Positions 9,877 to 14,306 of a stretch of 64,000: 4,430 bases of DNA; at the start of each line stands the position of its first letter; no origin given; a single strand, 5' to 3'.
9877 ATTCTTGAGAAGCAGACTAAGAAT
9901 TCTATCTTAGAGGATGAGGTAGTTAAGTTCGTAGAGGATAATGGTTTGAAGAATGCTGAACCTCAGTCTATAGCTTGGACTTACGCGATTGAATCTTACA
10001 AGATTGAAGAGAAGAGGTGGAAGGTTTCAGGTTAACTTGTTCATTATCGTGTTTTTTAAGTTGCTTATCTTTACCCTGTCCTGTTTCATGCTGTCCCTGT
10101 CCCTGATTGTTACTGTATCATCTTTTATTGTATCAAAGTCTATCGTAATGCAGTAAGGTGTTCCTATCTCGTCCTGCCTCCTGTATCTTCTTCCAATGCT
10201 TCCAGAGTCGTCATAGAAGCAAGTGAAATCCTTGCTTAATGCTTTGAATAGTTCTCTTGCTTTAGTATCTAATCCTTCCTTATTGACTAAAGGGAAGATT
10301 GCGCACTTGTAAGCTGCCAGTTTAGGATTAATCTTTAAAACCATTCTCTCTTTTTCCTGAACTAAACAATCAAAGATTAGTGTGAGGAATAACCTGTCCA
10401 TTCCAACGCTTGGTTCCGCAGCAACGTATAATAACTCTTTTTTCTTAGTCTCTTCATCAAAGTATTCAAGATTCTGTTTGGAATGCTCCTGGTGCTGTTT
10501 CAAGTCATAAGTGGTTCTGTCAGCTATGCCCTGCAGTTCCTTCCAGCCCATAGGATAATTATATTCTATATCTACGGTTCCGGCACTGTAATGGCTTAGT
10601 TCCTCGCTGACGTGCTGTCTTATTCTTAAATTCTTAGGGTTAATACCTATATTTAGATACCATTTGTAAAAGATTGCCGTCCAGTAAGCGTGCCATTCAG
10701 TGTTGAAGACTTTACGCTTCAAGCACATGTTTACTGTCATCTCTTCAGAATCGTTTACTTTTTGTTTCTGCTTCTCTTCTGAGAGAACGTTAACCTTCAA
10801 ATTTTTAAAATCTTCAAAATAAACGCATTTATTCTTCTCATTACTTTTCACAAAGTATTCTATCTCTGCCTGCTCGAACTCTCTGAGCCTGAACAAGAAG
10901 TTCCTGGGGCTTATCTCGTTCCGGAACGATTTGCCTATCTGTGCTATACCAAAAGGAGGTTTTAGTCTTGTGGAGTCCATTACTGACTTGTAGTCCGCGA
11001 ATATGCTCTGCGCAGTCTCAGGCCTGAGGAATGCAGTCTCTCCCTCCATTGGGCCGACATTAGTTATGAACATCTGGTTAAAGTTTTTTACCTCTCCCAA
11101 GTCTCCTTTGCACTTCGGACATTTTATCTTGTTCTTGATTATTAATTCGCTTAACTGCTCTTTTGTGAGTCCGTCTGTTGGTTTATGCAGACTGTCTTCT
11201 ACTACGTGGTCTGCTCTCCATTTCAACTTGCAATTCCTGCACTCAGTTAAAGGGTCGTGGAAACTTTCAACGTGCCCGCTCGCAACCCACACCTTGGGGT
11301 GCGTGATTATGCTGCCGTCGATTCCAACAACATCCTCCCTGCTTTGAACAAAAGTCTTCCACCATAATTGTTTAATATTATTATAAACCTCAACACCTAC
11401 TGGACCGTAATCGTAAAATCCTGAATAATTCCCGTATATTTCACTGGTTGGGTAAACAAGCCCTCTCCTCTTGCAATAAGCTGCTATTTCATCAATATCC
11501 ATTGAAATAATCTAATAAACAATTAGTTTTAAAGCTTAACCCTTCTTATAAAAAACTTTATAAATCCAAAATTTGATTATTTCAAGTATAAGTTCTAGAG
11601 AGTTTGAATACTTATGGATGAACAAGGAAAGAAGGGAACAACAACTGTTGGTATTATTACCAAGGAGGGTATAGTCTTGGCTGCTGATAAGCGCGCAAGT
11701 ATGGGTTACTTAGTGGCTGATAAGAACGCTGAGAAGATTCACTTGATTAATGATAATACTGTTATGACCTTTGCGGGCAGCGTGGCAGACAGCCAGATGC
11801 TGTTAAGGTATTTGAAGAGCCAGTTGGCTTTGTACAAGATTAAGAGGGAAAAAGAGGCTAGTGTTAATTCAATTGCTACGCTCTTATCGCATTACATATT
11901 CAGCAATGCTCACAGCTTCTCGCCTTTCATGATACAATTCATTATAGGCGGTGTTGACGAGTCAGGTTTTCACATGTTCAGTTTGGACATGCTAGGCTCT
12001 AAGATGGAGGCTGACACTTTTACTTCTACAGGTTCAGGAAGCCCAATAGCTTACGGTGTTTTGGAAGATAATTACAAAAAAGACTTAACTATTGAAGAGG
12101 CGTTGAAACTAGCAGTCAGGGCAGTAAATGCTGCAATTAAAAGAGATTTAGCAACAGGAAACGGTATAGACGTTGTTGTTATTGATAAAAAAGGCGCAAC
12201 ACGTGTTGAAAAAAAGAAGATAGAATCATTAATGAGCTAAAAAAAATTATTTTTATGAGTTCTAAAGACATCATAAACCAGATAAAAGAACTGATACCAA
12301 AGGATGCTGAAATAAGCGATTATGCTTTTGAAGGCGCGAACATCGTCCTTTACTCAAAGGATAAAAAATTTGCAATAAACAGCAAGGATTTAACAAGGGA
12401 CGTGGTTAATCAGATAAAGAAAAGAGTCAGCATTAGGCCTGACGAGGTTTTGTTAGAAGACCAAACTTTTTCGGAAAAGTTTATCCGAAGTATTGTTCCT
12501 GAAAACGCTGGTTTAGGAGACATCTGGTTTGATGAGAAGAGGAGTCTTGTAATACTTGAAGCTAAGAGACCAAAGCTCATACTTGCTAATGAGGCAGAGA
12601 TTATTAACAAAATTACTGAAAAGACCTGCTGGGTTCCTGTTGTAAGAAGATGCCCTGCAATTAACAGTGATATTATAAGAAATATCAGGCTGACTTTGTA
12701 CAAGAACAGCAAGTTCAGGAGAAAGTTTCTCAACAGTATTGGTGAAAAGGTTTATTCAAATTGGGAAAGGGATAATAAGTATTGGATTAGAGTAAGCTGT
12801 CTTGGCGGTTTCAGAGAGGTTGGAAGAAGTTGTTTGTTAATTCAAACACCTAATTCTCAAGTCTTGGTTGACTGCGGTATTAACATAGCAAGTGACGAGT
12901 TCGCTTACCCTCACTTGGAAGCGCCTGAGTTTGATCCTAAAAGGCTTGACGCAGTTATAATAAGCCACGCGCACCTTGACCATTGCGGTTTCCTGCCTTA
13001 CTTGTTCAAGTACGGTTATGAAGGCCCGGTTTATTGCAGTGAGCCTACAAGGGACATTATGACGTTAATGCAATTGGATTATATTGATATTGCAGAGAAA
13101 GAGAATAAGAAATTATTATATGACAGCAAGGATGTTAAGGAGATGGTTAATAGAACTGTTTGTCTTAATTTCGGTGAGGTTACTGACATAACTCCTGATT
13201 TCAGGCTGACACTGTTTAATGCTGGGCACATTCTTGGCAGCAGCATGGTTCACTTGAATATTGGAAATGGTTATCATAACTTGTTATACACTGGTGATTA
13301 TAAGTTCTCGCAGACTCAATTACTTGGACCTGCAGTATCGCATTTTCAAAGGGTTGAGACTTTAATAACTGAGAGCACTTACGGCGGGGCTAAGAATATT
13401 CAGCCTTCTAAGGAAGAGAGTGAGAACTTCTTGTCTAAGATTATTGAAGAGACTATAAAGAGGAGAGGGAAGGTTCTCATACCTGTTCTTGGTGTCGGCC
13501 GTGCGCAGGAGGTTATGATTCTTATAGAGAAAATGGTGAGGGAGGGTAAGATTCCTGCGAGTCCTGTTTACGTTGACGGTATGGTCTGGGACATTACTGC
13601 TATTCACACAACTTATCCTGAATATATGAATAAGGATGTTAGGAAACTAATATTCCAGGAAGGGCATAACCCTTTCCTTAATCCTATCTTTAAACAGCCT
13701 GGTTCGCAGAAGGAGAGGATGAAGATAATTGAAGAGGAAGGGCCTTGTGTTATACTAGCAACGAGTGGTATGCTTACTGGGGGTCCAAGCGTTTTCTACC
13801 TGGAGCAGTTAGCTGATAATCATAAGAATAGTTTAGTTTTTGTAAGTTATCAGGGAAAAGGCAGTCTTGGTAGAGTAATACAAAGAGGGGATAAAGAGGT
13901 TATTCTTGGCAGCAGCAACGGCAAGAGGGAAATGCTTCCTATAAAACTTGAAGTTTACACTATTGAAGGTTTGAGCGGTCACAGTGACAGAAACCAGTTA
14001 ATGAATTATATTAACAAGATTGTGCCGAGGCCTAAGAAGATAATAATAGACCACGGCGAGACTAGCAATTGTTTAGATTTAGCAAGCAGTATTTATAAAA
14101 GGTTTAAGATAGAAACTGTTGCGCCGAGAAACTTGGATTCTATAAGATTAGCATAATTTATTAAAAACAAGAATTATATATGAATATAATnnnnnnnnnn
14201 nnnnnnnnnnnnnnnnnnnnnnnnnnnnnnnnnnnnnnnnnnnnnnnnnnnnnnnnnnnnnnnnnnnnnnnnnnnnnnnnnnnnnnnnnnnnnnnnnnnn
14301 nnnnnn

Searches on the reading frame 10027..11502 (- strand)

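Call 11: search_protein_families(library=pfam, proteins=[window:10027-11502:-])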
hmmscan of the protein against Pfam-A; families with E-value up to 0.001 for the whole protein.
window:10027-11502:- (491 aa): 2 families
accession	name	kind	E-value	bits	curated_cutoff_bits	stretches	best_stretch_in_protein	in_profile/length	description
PF03129.25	HGTP_anticodon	-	7.9e-22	77.7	21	1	399-486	1-91/94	Anticodon binding domain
PF00587.30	tRNA-synt_2b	-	4.4e-06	27.3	29.3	1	155-244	9-95/179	tRNA synthetase class II core domain (G, H, P, S and T)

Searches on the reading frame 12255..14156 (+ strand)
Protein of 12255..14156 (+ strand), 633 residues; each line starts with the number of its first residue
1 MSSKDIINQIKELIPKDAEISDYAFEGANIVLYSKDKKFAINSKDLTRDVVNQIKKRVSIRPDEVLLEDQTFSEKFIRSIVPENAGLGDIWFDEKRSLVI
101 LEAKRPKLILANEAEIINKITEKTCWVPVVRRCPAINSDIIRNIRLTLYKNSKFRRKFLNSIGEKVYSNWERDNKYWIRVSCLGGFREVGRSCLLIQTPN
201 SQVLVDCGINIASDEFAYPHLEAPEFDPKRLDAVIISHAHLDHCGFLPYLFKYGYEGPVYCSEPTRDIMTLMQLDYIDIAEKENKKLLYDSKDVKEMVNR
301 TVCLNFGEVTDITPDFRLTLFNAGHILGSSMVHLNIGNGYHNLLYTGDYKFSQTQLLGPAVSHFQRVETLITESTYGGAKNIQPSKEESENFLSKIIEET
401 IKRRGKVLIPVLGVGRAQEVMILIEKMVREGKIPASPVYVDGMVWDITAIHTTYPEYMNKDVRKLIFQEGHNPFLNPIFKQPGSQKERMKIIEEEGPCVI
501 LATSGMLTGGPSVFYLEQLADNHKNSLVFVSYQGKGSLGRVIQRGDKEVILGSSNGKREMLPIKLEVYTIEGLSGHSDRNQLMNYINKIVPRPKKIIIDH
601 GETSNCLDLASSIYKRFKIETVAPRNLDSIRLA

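Call 11: search_protein_families(library=pfam, proteins=[window:12255-14156:+])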
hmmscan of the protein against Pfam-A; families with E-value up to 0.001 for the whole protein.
window:12255-14156:+ (633 aa): 7 families
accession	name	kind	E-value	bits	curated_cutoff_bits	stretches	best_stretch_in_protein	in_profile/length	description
PF10996.14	Beta-Casp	-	6.6e-32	111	27.7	1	417-542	1-120/120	Beta-Casp domain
PF17214.9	KH_TffA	-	4.8e-18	65.3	22.6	1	4-66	5-67/68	Transcription termination factor FttA, KH domain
PF00753.33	Lactamase_B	-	6.8e-17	62.5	22.7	1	190-375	5-162/196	Metallo-beta-lactamase superfamily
PF07521.17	RMMBL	-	7.1e-16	58.4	21.6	1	561-624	2-63/63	Zn-dependent metallo-hydrolase RNA specificity domain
PF16661.11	Lactamase_B_6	-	5.9e-12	45.8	27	1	196-359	2-172/193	Metallo-beta-lactamase superfamily domain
PF12706.13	Lactamase_B_2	-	8.4e-10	39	27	1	203-355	3-149/200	Beta-lactamase superfamily domain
PF13483.12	Lactamase_B_3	-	0.00026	21.5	24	1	189-244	5-50/160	Beta-lactamase superfamily domain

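Call 13: find_encoding_contigs(protein=window:12255-14156:+, flank=10000, max_places=6)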
Protein window:12255-14156:+ (633 aa): 1 contig read that carries it; 1 place shown.
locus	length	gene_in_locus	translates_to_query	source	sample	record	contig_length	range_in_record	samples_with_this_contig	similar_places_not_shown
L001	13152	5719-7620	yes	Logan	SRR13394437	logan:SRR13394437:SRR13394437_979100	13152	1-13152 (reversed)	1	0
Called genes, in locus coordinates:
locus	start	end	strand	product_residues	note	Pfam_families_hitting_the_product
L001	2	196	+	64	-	?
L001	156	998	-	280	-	-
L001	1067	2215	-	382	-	PF13662:Toprim_4 (weak)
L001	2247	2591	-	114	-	PF01751:Toprim (weak), PF13662:Toprim_4 (weak)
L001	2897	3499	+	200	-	-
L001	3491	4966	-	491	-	PF00587:tRNA-synt_2b (weak), PF03129:HGTP_anticodon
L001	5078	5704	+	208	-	PF00227:Proteasome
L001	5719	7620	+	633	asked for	PF17214:KH_TffA, PF00753:Lactamase_B, PF16661:Lactamase_B_6, PF23023:Anti-Pycsar_Apyc1, PF12706:Lactamase_B_2, PF10996:Beta-Casp, PF07521:RMMBL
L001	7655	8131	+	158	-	-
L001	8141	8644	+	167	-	-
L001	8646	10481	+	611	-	PF00133:tRNA-synt_1, PF01406:tRNA-synt_1e (weak), PF09334:tRNA-synt_1g, PF00133:tRNA-synt_1, PF08264:Anticodon_1 (weak), PF19303:Anticodon_3, PF01588:tRNA_bind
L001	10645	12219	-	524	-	-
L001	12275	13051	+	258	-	PF23023:Anti-Pycsar_Apyc1 (weak), PF13483:Lactamase_B_3, PF12706:Lactamase_B_2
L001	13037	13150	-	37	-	?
